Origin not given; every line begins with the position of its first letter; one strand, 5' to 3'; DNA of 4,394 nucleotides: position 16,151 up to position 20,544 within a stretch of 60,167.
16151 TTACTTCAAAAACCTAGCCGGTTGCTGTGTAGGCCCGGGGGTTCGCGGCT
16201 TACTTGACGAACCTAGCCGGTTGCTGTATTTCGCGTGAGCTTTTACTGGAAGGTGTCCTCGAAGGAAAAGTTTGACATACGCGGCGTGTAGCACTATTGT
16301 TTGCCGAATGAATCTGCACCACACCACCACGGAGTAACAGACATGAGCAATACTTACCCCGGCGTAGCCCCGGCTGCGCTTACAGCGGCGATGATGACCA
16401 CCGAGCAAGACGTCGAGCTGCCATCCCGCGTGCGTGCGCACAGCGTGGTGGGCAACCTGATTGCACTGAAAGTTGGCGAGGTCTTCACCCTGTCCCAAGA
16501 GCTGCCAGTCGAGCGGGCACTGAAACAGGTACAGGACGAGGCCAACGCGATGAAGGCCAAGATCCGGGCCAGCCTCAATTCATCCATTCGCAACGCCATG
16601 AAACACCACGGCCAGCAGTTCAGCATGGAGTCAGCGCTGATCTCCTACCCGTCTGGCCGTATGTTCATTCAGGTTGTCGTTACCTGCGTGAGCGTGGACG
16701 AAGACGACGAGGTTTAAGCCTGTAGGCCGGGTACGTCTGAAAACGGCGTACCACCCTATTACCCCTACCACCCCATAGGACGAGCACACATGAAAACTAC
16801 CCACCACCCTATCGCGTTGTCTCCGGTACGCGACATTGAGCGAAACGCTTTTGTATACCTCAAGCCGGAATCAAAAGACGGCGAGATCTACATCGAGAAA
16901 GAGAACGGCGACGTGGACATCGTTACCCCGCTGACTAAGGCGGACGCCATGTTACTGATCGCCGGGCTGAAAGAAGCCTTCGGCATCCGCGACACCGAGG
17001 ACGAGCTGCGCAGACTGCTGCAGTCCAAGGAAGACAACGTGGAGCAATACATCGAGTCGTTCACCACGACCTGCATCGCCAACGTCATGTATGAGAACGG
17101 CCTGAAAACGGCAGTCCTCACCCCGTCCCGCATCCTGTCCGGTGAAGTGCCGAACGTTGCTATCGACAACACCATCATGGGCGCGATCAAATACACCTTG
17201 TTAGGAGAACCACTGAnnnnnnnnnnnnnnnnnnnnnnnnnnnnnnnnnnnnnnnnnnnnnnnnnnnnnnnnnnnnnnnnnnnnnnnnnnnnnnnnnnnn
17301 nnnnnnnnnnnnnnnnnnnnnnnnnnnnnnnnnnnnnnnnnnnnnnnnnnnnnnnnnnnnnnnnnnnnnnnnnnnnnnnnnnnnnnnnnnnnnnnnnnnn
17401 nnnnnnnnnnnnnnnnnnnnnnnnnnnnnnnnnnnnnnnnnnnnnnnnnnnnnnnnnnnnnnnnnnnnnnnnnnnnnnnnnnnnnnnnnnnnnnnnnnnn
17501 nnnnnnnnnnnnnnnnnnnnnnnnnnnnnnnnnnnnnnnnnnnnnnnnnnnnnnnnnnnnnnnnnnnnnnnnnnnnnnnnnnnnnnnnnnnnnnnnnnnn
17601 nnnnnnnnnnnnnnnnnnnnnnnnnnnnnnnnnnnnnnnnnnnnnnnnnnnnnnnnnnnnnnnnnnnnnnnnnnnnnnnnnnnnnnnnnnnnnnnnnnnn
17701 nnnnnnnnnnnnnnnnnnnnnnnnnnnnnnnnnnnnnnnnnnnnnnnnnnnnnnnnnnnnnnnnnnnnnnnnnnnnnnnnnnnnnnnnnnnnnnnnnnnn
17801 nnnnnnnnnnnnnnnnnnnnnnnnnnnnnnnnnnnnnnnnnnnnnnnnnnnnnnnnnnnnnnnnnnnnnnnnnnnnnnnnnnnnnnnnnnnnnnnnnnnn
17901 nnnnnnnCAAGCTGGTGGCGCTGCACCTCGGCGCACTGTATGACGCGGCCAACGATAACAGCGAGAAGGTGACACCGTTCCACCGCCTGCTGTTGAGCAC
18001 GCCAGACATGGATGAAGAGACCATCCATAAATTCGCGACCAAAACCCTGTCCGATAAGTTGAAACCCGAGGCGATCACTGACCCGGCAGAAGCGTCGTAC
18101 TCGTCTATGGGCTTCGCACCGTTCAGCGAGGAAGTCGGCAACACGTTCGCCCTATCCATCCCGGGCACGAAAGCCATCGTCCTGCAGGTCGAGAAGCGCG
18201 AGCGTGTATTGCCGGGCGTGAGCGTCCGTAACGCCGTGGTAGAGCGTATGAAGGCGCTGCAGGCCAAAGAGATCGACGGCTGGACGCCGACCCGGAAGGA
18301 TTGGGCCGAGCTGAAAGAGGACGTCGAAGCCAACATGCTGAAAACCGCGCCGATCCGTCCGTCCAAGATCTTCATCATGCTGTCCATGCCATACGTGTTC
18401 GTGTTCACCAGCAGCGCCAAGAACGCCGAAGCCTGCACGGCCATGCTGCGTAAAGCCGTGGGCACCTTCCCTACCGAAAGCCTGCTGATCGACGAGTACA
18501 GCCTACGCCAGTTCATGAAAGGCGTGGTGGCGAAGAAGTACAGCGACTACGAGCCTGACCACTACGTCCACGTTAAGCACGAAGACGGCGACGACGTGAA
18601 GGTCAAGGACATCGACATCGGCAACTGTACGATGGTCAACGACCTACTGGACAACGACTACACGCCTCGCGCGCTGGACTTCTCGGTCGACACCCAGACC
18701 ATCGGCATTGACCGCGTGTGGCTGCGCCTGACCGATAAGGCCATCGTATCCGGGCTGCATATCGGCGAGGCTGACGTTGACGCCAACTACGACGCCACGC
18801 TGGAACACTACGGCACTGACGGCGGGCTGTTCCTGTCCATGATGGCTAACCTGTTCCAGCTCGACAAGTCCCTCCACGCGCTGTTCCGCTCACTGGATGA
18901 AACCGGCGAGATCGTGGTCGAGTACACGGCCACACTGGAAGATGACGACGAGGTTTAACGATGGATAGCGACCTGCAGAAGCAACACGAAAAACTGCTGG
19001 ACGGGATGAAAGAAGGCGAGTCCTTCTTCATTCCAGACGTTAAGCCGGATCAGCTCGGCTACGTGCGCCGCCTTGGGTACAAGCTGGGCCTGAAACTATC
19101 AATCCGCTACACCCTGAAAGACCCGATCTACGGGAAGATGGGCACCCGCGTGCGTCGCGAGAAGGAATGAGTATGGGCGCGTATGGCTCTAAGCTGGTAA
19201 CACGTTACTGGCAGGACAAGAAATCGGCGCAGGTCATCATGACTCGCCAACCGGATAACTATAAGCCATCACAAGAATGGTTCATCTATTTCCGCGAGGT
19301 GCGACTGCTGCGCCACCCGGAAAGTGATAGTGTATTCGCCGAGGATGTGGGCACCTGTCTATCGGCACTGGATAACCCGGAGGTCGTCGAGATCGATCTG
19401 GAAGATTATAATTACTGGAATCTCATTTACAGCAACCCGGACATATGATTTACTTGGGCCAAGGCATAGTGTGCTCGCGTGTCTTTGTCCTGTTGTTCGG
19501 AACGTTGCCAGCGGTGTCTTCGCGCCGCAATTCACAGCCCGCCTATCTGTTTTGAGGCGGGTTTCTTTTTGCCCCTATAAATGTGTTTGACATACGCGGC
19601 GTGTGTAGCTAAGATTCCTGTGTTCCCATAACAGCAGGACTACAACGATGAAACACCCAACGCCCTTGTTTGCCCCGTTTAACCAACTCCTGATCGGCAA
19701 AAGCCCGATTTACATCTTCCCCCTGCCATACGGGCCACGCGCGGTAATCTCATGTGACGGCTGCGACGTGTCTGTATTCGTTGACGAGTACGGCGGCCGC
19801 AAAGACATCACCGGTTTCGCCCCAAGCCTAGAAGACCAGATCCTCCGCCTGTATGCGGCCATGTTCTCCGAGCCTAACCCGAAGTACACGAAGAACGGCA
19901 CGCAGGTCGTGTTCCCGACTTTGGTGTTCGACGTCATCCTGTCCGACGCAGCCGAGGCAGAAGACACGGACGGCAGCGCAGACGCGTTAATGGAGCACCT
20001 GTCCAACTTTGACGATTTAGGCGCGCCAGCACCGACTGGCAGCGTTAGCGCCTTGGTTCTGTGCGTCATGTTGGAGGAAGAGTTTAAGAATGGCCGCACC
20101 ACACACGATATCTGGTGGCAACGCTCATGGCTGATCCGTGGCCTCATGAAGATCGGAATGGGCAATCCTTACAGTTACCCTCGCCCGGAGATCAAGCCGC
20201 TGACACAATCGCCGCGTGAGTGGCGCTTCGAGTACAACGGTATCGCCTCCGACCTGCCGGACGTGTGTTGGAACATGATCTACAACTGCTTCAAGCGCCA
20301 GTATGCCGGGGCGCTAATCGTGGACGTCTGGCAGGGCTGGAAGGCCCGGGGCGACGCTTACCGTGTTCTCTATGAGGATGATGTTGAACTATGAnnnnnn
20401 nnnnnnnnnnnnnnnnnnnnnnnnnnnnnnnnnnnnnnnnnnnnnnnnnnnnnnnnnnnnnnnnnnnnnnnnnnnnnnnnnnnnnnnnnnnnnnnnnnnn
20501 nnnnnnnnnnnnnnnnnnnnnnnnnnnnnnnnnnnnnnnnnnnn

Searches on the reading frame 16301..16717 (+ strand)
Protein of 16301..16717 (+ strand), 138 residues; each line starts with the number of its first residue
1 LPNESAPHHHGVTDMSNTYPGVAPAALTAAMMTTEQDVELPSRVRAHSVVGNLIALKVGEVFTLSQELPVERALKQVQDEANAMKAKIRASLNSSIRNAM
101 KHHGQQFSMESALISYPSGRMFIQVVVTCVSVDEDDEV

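Call 49: search_protein_families(library=pfam, proteins=[window:16301-16717:+], max_evalue=0.01)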
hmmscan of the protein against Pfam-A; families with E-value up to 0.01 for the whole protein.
window:16301-16717:+ (138 aa): 1 family
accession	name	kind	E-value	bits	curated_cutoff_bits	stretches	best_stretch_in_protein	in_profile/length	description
PF24582.1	DUF7609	-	4.6e-33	113.8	27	1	47-130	1-84/85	Domain of unknown function (DUF7609)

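Call 50: search_protein_families(library=phrogs, proteins=[window:16301-16717:+], max_evalue=0.001)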
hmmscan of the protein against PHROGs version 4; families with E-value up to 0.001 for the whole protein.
window:16301-16717:+ (138 aa): 1 family
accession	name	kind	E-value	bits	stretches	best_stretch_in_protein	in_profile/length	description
phrog_6647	-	unknown function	7.6e-54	181.9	1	23-130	6-113/114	-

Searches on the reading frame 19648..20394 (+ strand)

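Call 49: search_protein_families(library=pfam, proteins=[window:19648-20394:+], max_evalue=0.01)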
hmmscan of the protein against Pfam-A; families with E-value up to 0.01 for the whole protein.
window:19648-20394:+ (248 aa): 0 families

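Call 50: search_protein_families(library=phrogs, proteins=[window:19648-20394:+], max_evalue=0.001)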
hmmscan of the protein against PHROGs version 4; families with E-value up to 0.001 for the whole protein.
window:19648-20394:+ (248 aa): 2 families
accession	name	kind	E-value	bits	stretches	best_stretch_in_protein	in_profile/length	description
phrog_6886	-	unknown function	3.6e-104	348.6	1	8-247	7-248/249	-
phrog_38454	-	unknown function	1.1e-12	48.7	1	7-43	7-43/51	-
